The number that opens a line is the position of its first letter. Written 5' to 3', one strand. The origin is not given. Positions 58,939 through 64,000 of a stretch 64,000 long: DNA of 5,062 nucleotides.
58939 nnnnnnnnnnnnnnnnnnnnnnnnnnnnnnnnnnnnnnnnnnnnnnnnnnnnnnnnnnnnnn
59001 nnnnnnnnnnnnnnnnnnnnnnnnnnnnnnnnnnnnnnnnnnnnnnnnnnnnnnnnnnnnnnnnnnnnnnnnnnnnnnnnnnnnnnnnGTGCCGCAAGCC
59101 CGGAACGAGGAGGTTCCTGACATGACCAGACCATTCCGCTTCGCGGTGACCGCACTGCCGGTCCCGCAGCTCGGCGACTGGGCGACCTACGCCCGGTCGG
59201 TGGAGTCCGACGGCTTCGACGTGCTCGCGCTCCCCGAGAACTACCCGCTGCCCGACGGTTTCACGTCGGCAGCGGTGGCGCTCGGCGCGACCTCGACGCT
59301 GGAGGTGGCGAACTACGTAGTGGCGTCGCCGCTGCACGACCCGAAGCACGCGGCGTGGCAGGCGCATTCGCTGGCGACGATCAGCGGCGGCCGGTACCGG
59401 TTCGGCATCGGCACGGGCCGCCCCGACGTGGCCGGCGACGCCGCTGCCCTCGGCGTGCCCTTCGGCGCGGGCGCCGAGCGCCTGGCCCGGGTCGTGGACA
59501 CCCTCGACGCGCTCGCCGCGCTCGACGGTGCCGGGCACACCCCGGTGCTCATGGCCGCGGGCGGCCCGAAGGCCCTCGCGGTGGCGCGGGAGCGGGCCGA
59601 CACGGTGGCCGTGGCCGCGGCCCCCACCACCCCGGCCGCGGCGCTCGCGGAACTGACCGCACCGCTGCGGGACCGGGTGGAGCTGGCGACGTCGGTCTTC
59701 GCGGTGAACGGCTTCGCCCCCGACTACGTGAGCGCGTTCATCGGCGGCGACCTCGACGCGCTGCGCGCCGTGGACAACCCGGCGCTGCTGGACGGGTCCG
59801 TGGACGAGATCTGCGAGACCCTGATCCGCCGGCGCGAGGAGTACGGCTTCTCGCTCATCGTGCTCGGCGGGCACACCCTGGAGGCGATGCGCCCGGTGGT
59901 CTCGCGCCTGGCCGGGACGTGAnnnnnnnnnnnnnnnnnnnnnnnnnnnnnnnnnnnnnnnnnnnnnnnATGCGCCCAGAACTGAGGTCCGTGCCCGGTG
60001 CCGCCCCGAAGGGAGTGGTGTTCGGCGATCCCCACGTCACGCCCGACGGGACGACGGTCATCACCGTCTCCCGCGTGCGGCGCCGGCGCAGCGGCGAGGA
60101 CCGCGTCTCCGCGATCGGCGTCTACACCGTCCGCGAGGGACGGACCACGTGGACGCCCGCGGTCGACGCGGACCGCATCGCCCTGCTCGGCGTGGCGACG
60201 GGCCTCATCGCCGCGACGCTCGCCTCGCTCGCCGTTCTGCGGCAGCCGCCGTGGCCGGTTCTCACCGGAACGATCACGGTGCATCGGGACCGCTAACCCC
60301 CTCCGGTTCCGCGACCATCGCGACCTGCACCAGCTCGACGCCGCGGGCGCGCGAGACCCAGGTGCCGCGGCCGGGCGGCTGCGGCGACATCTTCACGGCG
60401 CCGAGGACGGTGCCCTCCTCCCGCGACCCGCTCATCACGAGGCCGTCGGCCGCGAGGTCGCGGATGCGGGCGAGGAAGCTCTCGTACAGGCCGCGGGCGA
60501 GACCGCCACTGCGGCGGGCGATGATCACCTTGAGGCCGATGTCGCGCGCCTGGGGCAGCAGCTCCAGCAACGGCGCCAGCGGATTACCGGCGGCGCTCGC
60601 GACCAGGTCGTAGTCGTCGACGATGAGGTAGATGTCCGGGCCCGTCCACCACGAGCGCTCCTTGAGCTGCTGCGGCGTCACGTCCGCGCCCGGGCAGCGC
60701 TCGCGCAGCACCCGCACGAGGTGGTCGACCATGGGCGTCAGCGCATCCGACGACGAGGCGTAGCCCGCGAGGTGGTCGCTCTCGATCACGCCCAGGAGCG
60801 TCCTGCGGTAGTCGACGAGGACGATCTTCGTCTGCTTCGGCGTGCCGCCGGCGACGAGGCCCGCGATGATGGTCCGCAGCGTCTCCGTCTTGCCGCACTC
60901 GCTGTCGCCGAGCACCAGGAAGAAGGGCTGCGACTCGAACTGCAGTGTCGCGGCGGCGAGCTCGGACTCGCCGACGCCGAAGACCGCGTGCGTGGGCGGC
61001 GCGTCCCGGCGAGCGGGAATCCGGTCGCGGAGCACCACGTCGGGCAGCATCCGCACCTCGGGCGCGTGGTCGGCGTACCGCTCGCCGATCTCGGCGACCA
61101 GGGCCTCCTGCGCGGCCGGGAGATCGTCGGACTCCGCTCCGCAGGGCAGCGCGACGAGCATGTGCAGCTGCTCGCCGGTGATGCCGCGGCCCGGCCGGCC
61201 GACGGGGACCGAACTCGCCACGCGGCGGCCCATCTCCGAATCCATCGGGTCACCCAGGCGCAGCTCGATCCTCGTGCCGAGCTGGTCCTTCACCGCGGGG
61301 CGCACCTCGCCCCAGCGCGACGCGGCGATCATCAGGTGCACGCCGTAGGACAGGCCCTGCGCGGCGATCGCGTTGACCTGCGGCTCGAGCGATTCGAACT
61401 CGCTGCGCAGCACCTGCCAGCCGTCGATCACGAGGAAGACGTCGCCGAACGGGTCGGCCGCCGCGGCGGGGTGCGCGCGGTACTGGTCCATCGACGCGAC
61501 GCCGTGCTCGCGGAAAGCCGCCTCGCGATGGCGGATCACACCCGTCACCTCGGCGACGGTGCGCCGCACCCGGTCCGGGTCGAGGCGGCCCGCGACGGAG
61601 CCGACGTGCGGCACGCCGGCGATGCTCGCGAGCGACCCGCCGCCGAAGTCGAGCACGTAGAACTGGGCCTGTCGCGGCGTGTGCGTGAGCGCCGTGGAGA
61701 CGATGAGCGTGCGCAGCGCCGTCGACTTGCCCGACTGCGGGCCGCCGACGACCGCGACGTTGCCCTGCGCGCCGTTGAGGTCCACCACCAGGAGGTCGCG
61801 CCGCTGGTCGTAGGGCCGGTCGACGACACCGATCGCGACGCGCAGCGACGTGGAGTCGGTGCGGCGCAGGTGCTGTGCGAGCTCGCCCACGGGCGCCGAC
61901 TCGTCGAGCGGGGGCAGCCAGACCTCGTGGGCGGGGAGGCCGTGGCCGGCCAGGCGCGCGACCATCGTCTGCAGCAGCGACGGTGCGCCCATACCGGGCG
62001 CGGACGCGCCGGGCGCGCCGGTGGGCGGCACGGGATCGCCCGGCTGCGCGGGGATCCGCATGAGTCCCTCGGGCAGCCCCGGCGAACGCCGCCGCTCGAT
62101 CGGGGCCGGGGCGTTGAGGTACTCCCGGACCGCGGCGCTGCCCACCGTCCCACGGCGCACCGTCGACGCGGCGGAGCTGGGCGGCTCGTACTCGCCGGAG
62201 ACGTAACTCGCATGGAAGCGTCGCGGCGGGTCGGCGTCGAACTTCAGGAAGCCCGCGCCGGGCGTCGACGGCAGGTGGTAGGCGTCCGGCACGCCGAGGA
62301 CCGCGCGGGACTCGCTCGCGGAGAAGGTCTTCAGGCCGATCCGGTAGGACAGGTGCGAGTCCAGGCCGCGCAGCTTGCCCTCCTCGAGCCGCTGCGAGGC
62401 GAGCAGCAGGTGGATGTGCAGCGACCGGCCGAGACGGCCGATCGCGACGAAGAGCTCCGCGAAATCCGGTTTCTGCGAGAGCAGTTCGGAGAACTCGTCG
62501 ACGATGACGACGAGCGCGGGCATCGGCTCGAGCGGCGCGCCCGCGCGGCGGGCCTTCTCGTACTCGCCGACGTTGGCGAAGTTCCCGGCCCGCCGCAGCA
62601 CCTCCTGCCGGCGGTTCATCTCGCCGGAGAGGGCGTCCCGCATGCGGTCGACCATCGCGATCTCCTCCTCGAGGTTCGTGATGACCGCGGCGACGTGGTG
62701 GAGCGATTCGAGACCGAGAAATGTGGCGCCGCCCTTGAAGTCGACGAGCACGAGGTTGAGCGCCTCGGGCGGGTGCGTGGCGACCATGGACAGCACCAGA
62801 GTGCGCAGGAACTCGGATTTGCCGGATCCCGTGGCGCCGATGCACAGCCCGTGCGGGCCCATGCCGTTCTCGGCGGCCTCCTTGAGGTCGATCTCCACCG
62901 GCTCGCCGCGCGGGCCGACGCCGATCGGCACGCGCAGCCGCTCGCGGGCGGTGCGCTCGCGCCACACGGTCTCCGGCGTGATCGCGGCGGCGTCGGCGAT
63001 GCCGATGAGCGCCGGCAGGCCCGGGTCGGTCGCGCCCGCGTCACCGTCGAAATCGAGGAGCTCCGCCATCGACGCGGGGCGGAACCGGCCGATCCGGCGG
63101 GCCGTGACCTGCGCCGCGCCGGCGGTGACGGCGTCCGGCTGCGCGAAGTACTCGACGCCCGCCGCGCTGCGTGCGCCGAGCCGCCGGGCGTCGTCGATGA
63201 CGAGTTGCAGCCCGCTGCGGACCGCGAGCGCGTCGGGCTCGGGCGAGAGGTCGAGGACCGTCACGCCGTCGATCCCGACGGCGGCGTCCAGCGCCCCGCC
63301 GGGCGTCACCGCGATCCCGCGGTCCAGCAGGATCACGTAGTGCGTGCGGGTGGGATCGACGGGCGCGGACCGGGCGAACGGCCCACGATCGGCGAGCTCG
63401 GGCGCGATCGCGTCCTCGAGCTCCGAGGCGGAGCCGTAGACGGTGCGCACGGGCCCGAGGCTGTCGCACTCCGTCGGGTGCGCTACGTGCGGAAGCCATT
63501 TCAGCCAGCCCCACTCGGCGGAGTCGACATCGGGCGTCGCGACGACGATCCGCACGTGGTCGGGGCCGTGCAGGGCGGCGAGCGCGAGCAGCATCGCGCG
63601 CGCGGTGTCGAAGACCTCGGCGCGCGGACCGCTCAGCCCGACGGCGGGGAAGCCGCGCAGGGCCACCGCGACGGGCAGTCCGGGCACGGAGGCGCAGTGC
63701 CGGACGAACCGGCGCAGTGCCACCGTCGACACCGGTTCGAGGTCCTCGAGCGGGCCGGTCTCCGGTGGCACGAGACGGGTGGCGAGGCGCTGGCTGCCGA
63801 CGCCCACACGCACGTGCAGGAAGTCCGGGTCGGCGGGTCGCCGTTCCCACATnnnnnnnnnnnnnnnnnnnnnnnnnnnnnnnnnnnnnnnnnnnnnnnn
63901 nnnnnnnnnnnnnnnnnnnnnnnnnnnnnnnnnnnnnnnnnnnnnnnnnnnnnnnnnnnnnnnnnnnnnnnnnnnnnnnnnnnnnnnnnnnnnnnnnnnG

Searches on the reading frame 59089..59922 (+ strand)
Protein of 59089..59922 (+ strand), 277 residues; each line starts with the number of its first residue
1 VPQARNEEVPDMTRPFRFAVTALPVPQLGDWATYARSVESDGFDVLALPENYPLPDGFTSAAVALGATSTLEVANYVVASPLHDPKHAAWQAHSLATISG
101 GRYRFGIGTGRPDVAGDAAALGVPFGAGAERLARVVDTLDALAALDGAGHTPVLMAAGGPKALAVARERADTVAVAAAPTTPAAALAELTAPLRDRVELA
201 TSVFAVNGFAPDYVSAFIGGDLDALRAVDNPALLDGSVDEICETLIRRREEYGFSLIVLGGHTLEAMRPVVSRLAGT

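Call 14: search_protein_families(library=pfam, proteins=[window:59089-59922:+], max_evalue=0.001)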
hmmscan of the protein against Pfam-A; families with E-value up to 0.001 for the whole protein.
window:59089-59922:+ (277 aa): 1 family
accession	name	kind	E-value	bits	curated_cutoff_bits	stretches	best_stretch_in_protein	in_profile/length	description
PF00296.26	Bac_luciferase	-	6.5e-19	68.9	27.9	1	27-189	21-205/314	Luciferase-like monooxygenase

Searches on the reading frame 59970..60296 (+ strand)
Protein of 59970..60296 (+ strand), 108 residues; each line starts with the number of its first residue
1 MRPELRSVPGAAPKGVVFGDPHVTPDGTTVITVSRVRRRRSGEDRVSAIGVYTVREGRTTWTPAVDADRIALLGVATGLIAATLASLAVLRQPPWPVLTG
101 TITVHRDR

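Call 51: find_encoding_contigs(protein=window:59970-60296:+, flank=10000, max_places=1)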
Protein window:59970-60296:+ (108 aa): 15 contigs read that carry it; 1 place shown.
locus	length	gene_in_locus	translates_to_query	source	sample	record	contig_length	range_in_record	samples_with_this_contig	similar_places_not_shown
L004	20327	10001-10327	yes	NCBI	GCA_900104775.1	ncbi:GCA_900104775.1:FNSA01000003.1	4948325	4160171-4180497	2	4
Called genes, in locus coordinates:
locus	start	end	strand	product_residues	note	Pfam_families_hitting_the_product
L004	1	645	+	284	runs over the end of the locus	PF07224:Chlorophyllase (weak)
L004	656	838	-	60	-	-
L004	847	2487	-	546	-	-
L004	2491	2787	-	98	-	-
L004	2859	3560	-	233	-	PF00702:Hydrolase, PF12710:HAD (weak), PF13419:HAD_2, PF13242:Hydrolase_like (faint)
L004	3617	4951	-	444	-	PF02878:PGM_PMM_I, PF02879:PGM_PMM_II, PF02880:PGM_PMM_III, PF00408:PGM_PMM_IV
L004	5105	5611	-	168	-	PF00380:Ribosomal_S9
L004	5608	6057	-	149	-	PF00572:Ribosomal_L13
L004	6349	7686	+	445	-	-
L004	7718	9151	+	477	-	-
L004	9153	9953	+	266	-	PF00296:Bac_luciferase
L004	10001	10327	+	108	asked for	-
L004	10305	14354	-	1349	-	PF01580:FtsK_SpoIIIE, PF05729:NACHT (faint), PF13191:AAA_16 (faint), PF13401:AAA_22 (faint), PF01580:FtsK_SpoIIIE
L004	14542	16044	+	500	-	PF08817:YukD, PF19053:EccD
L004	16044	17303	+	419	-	PF00082:Peptidase_S8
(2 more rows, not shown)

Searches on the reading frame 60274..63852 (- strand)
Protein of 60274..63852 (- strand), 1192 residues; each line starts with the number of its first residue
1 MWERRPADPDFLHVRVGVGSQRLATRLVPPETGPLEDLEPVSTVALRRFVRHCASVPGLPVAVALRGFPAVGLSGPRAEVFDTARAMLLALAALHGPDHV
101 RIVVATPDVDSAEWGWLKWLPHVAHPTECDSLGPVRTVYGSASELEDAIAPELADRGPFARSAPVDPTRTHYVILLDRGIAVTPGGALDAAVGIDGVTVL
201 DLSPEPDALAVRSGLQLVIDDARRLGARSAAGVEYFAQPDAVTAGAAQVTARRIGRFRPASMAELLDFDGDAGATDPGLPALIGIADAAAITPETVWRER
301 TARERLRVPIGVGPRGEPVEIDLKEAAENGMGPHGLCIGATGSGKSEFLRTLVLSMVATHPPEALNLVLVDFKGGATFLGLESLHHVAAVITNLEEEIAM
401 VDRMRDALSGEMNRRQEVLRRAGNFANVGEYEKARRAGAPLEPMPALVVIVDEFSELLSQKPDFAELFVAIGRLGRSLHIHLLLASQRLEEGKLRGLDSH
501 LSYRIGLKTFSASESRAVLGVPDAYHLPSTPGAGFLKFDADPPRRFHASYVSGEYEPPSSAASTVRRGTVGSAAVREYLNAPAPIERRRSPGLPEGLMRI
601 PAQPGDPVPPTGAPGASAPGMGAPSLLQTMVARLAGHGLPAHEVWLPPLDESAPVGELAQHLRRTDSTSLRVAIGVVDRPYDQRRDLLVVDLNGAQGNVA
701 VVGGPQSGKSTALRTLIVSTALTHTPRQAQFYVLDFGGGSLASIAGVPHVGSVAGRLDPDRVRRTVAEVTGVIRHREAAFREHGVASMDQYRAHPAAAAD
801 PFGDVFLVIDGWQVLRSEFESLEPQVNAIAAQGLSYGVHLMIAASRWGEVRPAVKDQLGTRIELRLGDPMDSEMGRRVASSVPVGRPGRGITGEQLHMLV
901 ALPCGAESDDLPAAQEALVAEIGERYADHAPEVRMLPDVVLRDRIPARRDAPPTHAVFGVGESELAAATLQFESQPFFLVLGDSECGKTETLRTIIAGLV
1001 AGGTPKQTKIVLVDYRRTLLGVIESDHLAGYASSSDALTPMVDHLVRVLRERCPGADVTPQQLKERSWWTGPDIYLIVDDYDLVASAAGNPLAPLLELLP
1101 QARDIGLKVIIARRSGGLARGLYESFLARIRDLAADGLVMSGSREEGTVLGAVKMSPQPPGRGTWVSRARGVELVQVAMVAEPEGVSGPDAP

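Call 14: search_protein_families(library=pfam, proteins=[window:60274-63852:-], max_evalue=0.001)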
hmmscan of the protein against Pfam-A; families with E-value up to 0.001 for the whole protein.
window:60274-63852:- (1192 aa): 7 families
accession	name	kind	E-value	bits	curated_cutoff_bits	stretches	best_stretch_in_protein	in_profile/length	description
PF01580.24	FtsK_SpoIIIE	-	3.1e-95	318.2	24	3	666-903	9-217/221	FtsK/SpoIIIE family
PF13401.12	AAA_22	-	4.6e-10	40.4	27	0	334-474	7-110/130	AAA domain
PF13191.12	AAA_16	-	5.4e-07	30.7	32.6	0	323-456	15-143/167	AAA ATPase domain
PF05729.18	NACHT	-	1.4e-05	25.4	26.7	0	979-1134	4-152/167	NACHT domain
PF13245.12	AAA_19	-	3.7e-05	24.4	25.1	0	335-457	14-102/134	AAA domain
PF13555.12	AAA_29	-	0.00014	22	27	0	696-714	22-43/61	P-loop containing region of AAA domain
PF25199.1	nSTAND_NTPase5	-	0.0003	21.1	34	0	325-357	34-66/145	Novel STAND NTPase 5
